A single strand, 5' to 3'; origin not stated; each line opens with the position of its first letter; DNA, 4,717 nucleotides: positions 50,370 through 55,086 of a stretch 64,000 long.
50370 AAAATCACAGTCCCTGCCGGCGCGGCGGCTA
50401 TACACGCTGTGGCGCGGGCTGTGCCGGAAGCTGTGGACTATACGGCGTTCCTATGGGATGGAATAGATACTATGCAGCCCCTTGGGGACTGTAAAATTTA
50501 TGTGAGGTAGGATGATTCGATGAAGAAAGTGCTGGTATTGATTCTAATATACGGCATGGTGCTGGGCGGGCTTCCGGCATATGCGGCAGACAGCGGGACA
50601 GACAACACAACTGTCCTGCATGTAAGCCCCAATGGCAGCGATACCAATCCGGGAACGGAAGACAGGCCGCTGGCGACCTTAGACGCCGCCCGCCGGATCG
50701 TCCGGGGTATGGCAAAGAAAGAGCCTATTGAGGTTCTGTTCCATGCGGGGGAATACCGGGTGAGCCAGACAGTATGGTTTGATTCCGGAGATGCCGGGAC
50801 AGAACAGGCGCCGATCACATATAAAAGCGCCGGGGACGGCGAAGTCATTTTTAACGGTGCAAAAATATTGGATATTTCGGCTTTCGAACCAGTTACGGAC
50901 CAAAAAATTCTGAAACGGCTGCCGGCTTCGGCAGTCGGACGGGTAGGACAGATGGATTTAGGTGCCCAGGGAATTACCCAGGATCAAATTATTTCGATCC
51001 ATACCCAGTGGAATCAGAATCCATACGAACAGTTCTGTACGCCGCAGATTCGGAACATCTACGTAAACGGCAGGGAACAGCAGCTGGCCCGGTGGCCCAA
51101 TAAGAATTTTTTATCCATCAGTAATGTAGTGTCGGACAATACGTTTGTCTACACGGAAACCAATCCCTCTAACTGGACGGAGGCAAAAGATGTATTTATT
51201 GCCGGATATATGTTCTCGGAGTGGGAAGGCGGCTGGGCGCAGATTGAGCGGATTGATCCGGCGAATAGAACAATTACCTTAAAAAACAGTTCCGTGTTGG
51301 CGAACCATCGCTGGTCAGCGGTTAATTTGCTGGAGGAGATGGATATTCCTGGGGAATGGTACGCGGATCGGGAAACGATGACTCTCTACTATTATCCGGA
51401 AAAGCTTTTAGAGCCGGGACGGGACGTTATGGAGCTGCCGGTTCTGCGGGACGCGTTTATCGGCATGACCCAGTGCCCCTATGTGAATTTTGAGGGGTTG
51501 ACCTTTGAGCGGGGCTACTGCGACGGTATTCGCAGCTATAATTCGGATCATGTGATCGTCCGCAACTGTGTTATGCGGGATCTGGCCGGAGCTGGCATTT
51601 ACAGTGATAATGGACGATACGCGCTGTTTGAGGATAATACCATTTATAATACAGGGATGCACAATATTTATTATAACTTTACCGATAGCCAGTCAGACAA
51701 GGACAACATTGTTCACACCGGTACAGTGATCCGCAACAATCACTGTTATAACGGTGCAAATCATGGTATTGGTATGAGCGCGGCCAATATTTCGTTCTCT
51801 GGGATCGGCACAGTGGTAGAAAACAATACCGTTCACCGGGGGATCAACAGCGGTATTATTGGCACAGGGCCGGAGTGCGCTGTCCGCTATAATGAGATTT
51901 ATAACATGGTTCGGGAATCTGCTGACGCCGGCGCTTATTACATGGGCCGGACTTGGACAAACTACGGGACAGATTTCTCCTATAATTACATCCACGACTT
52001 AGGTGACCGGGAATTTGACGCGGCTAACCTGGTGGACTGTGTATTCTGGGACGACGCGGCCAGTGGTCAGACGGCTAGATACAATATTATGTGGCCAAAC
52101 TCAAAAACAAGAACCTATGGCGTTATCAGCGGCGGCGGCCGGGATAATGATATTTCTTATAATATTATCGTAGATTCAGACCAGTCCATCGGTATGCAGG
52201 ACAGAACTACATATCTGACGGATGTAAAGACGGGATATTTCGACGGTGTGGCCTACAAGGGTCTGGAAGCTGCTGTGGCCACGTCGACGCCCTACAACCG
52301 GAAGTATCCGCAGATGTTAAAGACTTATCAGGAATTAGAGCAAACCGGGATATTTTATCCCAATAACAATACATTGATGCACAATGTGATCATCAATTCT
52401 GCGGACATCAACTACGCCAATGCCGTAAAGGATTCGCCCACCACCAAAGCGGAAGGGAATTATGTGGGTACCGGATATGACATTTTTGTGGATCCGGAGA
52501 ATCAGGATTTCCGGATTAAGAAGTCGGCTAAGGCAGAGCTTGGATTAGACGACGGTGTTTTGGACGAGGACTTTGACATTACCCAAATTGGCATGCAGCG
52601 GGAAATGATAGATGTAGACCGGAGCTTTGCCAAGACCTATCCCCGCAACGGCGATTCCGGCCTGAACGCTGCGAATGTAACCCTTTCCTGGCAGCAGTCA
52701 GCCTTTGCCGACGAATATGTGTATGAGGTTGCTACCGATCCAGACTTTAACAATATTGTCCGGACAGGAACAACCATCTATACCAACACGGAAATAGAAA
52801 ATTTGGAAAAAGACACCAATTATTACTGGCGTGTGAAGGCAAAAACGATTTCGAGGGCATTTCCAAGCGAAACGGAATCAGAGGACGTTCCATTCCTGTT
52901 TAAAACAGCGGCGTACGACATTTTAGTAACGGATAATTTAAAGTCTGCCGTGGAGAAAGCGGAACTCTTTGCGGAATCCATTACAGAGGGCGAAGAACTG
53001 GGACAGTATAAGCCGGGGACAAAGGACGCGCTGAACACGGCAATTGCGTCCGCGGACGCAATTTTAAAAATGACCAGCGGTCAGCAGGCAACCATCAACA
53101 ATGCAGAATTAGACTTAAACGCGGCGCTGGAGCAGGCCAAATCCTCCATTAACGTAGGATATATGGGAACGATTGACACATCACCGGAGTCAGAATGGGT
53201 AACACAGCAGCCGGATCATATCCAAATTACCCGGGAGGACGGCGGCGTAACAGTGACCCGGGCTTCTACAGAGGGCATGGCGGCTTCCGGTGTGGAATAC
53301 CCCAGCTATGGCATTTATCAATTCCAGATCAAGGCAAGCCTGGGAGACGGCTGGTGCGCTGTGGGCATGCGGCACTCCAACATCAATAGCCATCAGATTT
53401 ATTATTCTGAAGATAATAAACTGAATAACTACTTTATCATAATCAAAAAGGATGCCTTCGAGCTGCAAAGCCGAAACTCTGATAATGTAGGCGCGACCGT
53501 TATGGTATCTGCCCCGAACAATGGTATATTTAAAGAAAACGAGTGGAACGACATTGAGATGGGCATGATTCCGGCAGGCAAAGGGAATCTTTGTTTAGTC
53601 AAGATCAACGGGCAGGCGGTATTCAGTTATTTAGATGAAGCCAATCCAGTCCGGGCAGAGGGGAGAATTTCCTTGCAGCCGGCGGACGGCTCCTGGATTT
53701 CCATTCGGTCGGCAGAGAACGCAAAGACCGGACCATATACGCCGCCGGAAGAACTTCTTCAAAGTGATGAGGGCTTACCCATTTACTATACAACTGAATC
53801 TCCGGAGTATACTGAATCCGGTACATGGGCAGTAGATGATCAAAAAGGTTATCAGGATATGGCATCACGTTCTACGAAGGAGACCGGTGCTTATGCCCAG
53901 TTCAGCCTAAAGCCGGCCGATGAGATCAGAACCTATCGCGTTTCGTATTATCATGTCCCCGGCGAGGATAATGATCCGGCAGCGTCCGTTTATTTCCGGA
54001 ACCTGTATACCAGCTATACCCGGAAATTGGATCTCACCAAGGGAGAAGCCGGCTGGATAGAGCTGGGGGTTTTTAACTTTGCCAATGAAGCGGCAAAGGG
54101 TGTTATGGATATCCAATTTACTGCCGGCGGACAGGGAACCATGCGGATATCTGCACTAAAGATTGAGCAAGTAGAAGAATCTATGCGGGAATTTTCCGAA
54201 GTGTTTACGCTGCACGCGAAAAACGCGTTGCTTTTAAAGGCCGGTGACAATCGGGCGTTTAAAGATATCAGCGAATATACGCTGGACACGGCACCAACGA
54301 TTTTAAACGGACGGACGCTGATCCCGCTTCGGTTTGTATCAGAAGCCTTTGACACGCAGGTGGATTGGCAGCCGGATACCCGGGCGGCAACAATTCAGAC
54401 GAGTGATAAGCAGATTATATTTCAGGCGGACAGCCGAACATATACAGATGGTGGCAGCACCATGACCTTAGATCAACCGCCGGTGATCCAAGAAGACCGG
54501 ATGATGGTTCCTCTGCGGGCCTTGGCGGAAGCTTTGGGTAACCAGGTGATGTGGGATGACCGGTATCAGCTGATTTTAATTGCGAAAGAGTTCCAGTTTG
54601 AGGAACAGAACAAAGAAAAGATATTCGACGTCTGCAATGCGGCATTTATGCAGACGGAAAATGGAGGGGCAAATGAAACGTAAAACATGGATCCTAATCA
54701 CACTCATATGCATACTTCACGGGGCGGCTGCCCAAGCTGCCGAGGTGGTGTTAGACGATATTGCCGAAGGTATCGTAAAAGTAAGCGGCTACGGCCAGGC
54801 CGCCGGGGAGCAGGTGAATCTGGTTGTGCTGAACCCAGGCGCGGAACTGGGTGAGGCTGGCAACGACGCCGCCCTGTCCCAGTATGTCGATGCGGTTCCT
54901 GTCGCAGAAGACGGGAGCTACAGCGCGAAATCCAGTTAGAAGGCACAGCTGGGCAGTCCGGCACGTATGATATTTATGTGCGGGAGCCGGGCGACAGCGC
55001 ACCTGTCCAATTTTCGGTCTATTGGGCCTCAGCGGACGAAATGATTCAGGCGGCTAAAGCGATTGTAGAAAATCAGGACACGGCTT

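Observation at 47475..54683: Tandem paralogous giant beta-helix proteins: possible unclassified CAZyme family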

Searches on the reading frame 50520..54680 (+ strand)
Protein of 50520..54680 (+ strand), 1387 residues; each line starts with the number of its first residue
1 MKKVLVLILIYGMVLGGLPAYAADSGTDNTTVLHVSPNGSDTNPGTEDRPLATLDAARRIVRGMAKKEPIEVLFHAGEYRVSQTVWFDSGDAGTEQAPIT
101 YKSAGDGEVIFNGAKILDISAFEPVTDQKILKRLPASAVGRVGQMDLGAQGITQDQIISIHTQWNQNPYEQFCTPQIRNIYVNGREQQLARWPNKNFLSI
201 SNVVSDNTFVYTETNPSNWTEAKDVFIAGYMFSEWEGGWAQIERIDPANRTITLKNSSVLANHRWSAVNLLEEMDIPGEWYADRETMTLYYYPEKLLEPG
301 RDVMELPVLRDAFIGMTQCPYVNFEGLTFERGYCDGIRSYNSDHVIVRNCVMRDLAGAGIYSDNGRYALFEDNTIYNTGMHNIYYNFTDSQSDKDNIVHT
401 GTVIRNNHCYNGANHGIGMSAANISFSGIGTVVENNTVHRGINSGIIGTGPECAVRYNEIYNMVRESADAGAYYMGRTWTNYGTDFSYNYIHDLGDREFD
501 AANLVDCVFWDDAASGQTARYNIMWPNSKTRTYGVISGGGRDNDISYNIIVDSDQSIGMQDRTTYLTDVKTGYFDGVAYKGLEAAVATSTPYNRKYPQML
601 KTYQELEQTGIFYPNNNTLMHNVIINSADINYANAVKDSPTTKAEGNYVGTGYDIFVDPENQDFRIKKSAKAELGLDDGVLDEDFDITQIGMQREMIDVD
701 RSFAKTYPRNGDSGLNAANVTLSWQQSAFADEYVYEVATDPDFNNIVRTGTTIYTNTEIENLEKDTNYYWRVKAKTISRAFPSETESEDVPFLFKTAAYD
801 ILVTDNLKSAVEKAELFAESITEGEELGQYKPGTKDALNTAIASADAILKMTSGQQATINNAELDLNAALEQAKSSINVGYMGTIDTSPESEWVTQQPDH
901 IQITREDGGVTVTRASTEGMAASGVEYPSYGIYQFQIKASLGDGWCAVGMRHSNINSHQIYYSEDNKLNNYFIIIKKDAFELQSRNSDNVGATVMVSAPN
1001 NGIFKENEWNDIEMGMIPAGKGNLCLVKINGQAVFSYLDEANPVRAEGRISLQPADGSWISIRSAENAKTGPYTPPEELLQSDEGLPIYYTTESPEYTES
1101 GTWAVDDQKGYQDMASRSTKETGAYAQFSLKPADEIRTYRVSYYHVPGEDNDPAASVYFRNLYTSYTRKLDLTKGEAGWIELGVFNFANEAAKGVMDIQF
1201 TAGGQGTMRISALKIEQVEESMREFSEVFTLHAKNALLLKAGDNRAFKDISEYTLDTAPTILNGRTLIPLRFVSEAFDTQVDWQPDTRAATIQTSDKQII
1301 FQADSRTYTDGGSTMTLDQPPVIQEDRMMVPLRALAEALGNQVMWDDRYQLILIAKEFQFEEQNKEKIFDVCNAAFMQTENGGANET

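Call 4: search_protein_families(library=pfam, proteins=[window:50520-54680:+], max_evalue=0.01)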
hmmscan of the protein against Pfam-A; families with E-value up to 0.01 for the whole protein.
window:50520-54680:+ (1387 aa): 7 families
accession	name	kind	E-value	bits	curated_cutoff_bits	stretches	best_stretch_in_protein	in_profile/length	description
PF07833.16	Cu_amine_oxidN1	-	3.4e-30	104.6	24.2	1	1251-1352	5-106/108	Copper amine oxidase N-terminal domain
PF13229.12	Beta_helix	-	3.7e-06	27.1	25.9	1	324-448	36-145/158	Right handed beta helix region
PF25275.1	Golvesin_C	-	0.00046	20.7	31.6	1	1092-1195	6-111/132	Golvesin C-terminal domain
PF16656.11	Pur_ac_phosph_N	-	0.0012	19.9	30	1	718-779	13-87/93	Purple acid Phosphatase, N-terminal domain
PF21231.2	GH141_M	-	0.0014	19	27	1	262-293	124-155/156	GH141 insertion domain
PF00041.27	fn3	-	0.0058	17.3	25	0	715-777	11-71/84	Fibronectin type III domain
PF07554.19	FIVAR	-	0.0089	17.1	29.2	0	819-872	13-69/71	FIVAR domain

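Call 6: search_solved_structures(query=window:50520-54680:+, max_evalue=1)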
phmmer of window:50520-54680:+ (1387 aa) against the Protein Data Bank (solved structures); distinct sequences matched with E-value up to 1: 3.
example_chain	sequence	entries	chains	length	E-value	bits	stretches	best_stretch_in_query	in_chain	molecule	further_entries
5mqp_A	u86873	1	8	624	4.9e-09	37.5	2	33-114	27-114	Glycoside hydrolase BT_1002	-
9rx2_A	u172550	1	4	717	1.2e-08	36.1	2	7-120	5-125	Parallel beta-helix repeat protein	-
2jnk_A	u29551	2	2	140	0.51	10.9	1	806-875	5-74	Hyalurononglucosaminidase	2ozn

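Call 7: search_protein_families(library=ncbifam, proteins=[window:50520-54680:+], max_evalue=0.01)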
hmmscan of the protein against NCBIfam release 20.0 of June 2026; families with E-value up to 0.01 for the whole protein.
window:50520-54680:+ (1387 aa): 0 families

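Call 33: search_protein_families(library=pfam, proteins=[window:50520-54680:+], max_evalue=10)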
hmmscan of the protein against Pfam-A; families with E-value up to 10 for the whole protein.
window:50520-54680:+ (1387 aa): 11 families
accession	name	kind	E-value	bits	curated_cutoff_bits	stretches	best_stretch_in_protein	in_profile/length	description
PF07833.16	Cu_amine_oxidN1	-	3.4e-30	104.6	24.2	1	1251-1352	5-106/108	Copper amine oxidase N-terminal domain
PF13229.12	Beta_helix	-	3.7e-06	27.1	25.9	2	324-448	36-145/158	Right handed beta helix region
PF25275.1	Golvesin_C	-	0.00046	20.7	31.6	1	1092-1195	6-111/132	Golvesin C-terminal domain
PF16656.11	Pur_ac_phosph_N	-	0.0012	19.9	30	1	718-779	13-87/93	Purple acid Phosphatase, N-terminal domain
PF21231.2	GH141_M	-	0.0014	19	27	1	262-293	124-155/156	GH141 insertion domain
PF00041.27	fn3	-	0.0058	17.3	25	1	715-777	11-71/84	Fibronectin type III domain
PF07554.19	FIVAR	-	0.0089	17.1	29.2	1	819-872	13-69/71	FIVAR domain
PF16655.11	PhoD_N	-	0.011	16.7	30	1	733-777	30-81/90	PhoD-like phosphatase, N-terminal domain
PF21605.3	CRLF2-like_D2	-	0.068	13.7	27.3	1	719-789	15-84/94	Cytokine receptor-like factor 2-like, D2 domain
PF25788.1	Ig_Rha78A_N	-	0.096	13.4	27.4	1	714-776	14-85/105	Rha78A-like, N-terminal immunoglobulin domain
PF18269.6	T3SS_ATPase_C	-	0.22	11.9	22.7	0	826-850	27-51/72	T3SS EscN ATPase C-terminal domain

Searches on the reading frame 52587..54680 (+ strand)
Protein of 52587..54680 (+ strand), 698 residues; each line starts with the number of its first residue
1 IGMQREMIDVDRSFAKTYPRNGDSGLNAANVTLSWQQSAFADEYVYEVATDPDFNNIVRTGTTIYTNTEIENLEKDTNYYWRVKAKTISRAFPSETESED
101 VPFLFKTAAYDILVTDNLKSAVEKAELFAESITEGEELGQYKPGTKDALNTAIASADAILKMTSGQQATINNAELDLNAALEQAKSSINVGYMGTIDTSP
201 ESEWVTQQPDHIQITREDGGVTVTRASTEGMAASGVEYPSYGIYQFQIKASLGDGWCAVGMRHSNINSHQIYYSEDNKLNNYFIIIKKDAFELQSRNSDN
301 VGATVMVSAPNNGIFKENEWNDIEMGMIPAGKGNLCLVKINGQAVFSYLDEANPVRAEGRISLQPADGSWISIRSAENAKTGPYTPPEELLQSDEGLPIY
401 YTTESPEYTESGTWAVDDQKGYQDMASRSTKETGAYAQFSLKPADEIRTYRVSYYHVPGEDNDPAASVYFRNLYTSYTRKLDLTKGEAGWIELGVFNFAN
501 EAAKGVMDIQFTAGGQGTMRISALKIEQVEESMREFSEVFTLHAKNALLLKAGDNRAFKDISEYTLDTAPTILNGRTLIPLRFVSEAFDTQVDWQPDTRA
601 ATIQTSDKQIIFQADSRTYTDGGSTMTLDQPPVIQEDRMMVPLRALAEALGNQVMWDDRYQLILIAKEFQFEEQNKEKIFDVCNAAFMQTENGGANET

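Call 83: predict_structure(alignment_id=A2)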
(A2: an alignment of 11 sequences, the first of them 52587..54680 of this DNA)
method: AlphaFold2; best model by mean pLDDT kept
length: 698 residues; sequences in the alignment: 11
mean_pLDDT: 74.4   pTM: 0.41
mean pLDDT of the five models: 74.4, 74.1, 73.6, 71.7, 70.3
residues with pLDDT >= 90: 181; 70-90: 289; 50-70: 127; < 50: 101
segments of 3 or more residues with pLDDT < 50: 1-9, 109-111, 227-230, 264-278, 298-303, 355-357, 389-428, 500-504, 691-698
pLDDT, mean of each block of 10 residues (from residue 1): 38 83 80 86 89 90 88 83 78 64 76 74 93 84 91 93 74 85 81 64 57 71 61 54 84 81 46 41 79 62 56 87 82 75 77 54 78 85 67 32 28 29 44 63 58 79 83 69 77 70 56 77 66 79 87 92 88 94 92 92 94 96 94 93 95 92 92 84 82 31
secondary structure, 60 per line:
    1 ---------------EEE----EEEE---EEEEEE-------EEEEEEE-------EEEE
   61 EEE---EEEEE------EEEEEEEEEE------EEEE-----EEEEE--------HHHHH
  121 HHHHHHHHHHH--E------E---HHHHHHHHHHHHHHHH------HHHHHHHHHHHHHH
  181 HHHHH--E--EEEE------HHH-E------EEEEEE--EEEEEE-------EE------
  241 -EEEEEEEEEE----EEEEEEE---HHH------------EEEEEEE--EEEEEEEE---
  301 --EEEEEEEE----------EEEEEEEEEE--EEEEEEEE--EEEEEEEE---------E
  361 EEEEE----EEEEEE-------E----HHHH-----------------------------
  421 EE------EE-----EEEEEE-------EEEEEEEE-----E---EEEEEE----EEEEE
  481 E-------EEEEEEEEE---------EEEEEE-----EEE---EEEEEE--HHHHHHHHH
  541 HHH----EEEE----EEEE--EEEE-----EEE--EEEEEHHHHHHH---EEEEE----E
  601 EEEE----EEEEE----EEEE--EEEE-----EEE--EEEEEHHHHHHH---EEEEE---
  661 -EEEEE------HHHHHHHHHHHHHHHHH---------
elements in order (helices of 4 or more, strands of 3 or more residues): E16-18 E23-26 E30-35 E43-49 E57-63 E67-71 E78-87 E94-97 E103-107 H116-131 H145-160 H167-185 E191-194 E212-217 E220-225 E242-251 E256-262 E281-287 E290-297 E303-310 E321-330 E333-340 E343-350 E360-365 E370-375 H388-391 E436-441 E449-456 E466-471 E476-481 E489-497 E507-512 E518-520 E524-529 H532-543 E548-551 E556-559 E562-565 E571-573 E576-580 H581-587 E591-595 E600-604 E609-613 E618-621 E624-627 E633-635 E638-642 H643-649 E653-657 E662-666 H673-689

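Call 85: fold_search(model_id=the predicted structure, library=pdb)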
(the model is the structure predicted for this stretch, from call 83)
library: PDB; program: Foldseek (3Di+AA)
matches with E <= 10: 1857; with E <= 0.001: 83
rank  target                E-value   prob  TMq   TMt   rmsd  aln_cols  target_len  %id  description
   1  8xcj_F                1.4e-07  0.99  0.10  0.16  37.2       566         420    9  Open State of central tail fiber of bacteriophage lambda upon binding to LamB (gpJ713-LamB complex) (released 2024-05-01)
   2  9ozc_A                9.3e-07  0.82  0.10  0.05  42.0       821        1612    9  Cryo-EM structure of 1:2:1 ROS1/NEL/NICOL holo-complex, conformation 1. (released 2026-02-25)
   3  8h0y_A                6.4e-06  0.72  0.11  0.08  31.8       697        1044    9  Structure of SARS-CoV-1 Spike Protein with Engineered x1 Disulfide (S370C and D967C), Locked-112 Conformation (released 2022-11-09)
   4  8h0y_C                7.8e-06  0.87  0.13  0.09  31.5       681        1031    9  Structure of SARS-CoV-1 Spike Protein with Engineered x1 Disulfide (S370C and D967C), Locked-112 Conformation (released 2022-11-09)
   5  9ozh_D                1.1e-05  0.54  0.10  0.04  42.0       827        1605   10  Cryo-EM structure of 1:2:1 ROS1/NEL/NICOL holo-complex, conformation 2. (released 2026-02-25)
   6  9pwq_A                1.4e-05  0.60  0.11  0.05  43.0       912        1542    8  Cryo-EM structure of receptor tyrosine kinase ROS1 extracellular domain in complex with NELL2 (released 2026-02-25)
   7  9oz6_B                2.7e-05  0.66  0.12  0.08  27.5       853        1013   10  Cryo-EM structure of 1:1 chicken ROS1 and chicken NEL complex. (released 2026-02-25)
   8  9ozi_A                2.9e-05  0.47  0.10  0.04  41.9       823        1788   10  Cryo-EM structure of chicken ROS1 in apo-state. This is the complete map and model. (released 2026-02-25)
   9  8h14_A                3.5e-05  0.63  0.11  0.08  30.5       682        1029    8  Structure of SARS-CoV-1 Spike Protein with Engineered x3 Disulfide (D414C and V969C), Locked-1 Conformation (released 2022-10-19)
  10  4w8j                  3.9e-05  0.90  0.13  0.09  32.2       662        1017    9  Structure of the full-length insecticidal protein Cry1Ac reveals intriguing details of toxin packaging into in vivo form (released 2014-09-17)
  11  6rpy                  5.9e-05  1.00  0.13  0.30  17.4       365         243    9  Cytokine receptor-like factor 3 C-terminus residues 174-442: Hg-SAD derivative (released 2020-03-25)
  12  3v0a_B                6.9e-05  0.87  0.14  0.09  23.6       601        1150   10  2.7 angstrom crystal structure of BoNT/Ai in complex with NTNHA (released 2012-03-14)
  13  9pvp                  8.5e-05  0.30  0.09  0.05  39.8       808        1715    9  Cryo-EM structure of receptor tyrosine kinase ROS1 extracellular domain (released 2026-02-25)
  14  7r1e_A                9.0e-05  0.96  0.12  0.14  20.0       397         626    9  Mosquitocidal Cry11Ba determined at pH 10.4 from naturally-occurring nanocrystals by Serial femtosecond crystallograph (released 2022-07-27)
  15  6tpw                  9.4e-05  0.75  0.10  0.18  35.4       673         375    8  Crystal structures of FNIII domain one through four of the human leucocyte common antigen-related protein ( LAR) (released 2020-05-13)
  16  7elv                  9.9e-05  1.00  0.19  0.51   5.9       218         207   11  Structure of legume lectin domain from Methanocaldococcus jannaschii in apo form (released 2022-04-20)
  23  2uwb_A                1.6e-04  1.00  0.19  0.44   6.5       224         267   10  Crystal structure of the Nasturtium seedling mutant xyloglucanase isoform NXG1-delta-YNIIG (released 2007-06-26)
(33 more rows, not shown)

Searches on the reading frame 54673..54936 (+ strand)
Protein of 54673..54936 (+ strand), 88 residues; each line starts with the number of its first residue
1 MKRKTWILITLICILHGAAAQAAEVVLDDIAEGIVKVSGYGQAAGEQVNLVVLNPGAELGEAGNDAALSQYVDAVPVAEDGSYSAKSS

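Call 75: search_protein_families(library=pfam, proteins=[window:54673-54936:+], max_evalue=1)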
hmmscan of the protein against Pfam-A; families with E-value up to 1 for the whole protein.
window:54673-54936:+ (88 aa): 0 families
